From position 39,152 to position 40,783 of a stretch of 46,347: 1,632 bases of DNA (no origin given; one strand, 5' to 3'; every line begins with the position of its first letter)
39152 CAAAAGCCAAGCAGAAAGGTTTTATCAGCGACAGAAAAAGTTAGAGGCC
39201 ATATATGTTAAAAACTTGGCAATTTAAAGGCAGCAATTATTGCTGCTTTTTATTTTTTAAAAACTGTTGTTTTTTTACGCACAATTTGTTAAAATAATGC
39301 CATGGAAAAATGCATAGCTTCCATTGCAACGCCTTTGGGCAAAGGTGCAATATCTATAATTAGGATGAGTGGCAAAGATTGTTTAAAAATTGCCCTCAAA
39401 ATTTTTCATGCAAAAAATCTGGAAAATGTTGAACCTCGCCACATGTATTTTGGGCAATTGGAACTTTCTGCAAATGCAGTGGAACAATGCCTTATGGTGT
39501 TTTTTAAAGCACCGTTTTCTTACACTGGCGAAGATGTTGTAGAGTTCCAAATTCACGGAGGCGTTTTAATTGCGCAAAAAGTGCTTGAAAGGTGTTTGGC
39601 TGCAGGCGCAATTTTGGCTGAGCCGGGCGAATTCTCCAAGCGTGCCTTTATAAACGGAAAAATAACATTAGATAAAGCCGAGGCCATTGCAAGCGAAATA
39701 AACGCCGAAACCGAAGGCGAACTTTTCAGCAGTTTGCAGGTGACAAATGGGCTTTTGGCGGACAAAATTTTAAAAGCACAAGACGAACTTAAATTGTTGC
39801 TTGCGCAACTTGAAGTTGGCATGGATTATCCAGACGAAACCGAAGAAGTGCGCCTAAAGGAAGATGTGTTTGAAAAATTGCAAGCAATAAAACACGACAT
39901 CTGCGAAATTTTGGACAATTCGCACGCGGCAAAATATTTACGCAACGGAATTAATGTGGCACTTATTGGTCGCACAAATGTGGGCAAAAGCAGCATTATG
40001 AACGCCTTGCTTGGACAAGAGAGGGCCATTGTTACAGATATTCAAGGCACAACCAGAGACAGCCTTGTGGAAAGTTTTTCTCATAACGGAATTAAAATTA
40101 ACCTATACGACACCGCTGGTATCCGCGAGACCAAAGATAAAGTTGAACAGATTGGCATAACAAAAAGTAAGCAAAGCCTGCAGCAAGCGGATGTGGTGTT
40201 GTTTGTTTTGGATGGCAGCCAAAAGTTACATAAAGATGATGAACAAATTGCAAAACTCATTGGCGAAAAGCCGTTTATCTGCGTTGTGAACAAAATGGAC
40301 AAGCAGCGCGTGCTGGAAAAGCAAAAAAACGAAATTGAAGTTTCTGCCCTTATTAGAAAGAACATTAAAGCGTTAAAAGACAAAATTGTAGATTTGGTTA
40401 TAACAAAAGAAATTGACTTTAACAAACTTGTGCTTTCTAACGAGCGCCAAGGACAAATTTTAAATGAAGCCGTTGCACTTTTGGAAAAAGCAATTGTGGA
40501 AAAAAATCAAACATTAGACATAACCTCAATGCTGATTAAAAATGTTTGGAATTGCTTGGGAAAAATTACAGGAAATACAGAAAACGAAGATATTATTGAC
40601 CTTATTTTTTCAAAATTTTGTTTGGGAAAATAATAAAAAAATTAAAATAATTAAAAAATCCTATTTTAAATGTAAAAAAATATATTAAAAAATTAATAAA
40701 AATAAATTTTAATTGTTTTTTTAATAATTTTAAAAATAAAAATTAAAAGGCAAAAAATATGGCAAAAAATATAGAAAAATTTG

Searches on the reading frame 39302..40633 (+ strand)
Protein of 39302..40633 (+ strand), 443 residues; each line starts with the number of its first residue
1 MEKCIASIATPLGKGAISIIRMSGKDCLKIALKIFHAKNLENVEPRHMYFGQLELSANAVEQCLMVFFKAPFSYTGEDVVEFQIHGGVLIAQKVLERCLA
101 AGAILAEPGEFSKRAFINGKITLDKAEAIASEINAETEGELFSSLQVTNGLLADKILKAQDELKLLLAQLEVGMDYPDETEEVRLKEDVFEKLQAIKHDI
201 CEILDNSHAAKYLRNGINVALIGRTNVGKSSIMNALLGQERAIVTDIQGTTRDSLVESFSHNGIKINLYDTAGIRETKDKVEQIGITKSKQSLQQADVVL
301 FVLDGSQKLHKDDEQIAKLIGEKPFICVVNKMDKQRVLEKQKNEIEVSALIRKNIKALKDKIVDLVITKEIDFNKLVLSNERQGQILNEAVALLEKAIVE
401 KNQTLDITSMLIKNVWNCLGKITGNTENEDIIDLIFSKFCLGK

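Call 81: search_protein_families(library=pfam, proteins=[window:39302-40633:+], max_evalue=0.00001)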
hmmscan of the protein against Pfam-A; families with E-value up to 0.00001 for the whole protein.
window:39302-40633:+ (443 aa): 8 families
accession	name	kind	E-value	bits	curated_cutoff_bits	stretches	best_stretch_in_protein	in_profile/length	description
PF10396.14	TrmE_N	-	6.8e-39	133.1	29.8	1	5-120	2-117/117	GTP-binding protein TrmE N-terminus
PF12631.12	MnmE_helical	-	8.9e-38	131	40.1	1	123-440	1-211/211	MnmE helical domain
PF01926.29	MMR_HSR1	-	7.1e-30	103.9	21.9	1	218-331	1-113/113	50S ribosome-binding GTPase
PF02421.24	FeoB_N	-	1.1e-11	44.9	27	1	218-376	2-152/156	Ferrous iron transport protein B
PF04548.22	AIG1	-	7.9e-09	35.6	27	1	218-320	2-107/212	AIG1 family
PF00350.29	Dynamin_N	-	1.7e-07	31.8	27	0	219-252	1-33/168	Dynamin family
PF00009.33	GTP_EFTU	-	6.5e-07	29.5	26.5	0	217-349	4-150/188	Elongation factor Tu GTP binding domain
PF08477.19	Roc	-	1.1e-06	29.3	27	1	219-333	2-119/119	Ras of Complex, Roc, domain of DAPkinase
